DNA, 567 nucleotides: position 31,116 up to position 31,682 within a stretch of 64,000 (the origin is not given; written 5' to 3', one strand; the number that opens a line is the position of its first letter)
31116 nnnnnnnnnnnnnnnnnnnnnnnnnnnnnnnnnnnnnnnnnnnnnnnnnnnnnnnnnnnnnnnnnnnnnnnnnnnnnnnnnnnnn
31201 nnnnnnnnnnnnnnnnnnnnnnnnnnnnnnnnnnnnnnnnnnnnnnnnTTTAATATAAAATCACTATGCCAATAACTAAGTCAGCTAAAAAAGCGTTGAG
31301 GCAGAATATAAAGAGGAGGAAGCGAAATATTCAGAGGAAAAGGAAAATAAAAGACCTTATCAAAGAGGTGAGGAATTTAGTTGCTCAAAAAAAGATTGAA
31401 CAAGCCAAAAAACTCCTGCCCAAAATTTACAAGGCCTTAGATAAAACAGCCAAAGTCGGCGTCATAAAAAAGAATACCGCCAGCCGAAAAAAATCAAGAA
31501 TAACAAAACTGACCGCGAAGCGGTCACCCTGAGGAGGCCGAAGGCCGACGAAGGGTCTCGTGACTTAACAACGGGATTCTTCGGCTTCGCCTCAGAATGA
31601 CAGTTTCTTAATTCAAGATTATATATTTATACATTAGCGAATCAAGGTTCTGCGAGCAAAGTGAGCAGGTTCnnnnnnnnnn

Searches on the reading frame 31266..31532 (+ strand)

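Call 88: search_protein_families(library=pfam, max_evalue=0.01, proteins=[window:31266-31532:+])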
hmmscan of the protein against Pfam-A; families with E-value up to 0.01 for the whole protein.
window:31266-31532:+ (88 aa): 1 family
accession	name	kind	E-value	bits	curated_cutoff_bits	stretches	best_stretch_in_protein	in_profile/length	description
PF01649.23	Ribosomal_S20p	-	2.3e-21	76.7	29.5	1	4-82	3-81/83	Ribosomal protein S20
